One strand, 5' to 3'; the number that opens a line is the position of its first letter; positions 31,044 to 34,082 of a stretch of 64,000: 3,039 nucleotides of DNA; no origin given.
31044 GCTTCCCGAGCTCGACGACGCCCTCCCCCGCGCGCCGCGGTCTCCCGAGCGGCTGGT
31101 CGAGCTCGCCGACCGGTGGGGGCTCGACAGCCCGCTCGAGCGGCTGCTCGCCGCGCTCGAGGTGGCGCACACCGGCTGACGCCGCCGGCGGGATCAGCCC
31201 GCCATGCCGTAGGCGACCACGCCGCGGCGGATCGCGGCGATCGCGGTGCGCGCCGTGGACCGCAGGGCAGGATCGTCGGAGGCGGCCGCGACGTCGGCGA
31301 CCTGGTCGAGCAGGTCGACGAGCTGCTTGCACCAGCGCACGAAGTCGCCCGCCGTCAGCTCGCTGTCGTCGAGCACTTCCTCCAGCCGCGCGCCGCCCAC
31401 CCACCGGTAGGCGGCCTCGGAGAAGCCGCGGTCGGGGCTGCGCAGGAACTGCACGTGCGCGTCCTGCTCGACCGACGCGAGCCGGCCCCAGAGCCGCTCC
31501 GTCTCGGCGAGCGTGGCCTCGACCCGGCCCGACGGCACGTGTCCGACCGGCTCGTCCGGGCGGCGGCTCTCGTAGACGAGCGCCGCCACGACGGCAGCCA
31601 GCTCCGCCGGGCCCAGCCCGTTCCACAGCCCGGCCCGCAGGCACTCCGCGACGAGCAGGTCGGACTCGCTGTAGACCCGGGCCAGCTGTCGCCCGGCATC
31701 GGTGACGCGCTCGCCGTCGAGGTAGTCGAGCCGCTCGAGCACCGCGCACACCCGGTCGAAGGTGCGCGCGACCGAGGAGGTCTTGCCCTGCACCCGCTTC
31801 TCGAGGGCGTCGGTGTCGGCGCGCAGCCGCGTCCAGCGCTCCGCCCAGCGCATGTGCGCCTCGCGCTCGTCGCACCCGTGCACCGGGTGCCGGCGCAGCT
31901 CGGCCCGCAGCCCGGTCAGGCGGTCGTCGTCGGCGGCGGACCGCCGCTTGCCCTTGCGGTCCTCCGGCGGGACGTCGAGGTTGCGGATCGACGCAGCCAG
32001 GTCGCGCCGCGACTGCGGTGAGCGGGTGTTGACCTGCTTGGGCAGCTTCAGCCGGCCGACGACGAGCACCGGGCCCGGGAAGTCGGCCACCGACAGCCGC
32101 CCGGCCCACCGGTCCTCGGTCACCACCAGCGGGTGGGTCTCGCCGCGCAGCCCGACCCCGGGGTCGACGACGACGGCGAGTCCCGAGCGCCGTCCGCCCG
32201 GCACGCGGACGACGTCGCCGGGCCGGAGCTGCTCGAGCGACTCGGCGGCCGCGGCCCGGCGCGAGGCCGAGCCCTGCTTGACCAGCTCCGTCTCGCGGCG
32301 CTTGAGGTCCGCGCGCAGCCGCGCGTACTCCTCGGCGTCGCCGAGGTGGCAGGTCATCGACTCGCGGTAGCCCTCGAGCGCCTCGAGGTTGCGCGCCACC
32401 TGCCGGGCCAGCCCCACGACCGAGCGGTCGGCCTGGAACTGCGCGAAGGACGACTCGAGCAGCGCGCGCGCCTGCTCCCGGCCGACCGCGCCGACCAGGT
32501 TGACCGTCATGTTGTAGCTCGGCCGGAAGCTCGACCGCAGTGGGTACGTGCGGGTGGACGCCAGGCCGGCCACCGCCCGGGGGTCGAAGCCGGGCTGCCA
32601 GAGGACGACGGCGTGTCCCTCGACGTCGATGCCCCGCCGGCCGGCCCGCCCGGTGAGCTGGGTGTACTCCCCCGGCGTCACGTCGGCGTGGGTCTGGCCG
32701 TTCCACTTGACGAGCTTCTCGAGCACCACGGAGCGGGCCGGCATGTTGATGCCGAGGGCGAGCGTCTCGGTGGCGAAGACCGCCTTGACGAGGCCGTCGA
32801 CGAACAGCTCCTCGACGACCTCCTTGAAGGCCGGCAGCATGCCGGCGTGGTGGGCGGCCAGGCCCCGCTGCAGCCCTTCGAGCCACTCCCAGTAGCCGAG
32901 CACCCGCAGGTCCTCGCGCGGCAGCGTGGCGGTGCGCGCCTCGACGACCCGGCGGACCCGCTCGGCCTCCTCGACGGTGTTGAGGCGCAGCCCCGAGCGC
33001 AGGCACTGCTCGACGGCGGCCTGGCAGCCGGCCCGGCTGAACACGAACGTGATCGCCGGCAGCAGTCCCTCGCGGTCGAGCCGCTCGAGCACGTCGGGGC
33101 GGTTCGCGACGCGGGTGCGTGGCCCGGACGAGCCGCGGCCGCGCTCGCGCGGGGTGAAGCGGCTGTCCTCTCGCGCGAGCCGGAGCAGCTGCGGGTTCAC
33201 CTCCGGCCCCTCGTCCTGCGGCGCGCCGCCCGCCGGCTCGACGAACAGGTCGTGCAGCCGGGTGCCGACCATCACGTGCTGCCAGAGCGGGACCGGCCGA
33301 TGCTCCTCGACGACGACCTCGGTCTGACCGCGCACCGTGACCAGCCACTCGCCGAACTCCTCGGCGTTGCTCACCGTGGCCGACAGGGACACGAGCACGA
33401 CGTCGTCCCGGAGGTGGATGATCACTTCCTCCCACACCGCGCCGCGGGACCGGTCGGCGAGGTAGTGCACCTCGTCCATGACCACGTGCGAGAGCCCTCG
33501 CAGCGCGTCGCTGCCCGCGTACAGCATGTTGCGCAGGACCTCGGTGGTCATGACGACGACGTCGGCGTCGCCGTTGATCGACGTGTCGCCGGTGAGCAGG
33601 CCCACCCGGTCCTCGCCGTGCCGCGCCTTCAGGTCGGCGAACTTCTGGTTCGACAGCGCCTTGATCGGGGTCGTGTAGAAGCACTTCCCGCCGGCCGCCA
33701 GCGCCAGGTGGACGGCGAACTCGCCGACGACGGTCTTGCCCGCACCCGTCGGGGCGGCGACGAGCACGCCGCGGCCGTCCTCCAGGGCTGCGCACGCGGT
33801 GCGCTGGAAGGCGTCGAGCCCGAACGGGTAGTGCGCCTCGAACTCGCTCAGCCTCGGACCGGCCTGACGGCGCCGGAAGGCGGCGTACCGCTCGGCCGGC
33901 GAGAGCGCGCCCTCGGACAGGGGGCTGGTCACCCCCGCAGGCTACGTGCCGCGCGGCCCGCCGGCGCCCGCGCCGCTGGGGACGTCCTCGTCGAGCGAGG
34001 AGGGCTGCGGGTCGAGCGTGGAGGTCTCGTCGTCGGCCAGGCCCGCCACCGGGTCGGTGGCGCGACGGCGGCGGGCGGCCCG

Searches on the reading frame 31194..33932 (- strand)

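Call 15: search_protein_families(library=pfam, proteins=[window:31194-33932:-], max_evalue=0.001)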
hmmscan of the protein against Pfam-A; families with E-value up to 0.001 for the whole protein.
window:31194-33932:- (912 aa): 6 families
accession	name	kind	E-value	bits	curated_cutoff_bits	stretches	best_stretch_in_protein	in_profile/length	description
PF08148.17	DSHCT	-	6e-44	150.3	22.7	1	741-906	2-170/172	DSHCT (NUC185) domain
PF00270.35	DEAD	-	2.4e-25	89.6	26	1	42-192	3-166/167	DEAD/DEAH box helicase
PF04851.21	ResIII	-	1.7e-10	41.5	22.5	1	43-187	8-162/164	Type III restriction enzyme, res subunit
PF00271.37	Helicase_C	-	2.9e-06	28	23.5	1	357-434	41-110/110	Helicase conserved C-terminal domain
PF22527.2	DEXQc_Suv3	-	4e-06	26.9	27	1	59-181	19-128/154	DEXQ-box helicase domain of Suv3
PF21408.2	MTR4-like_stalk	-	6.6e-05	23.5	24.2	1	491-550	3-59/64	Exosome RNA helicase MTR4-like, stalk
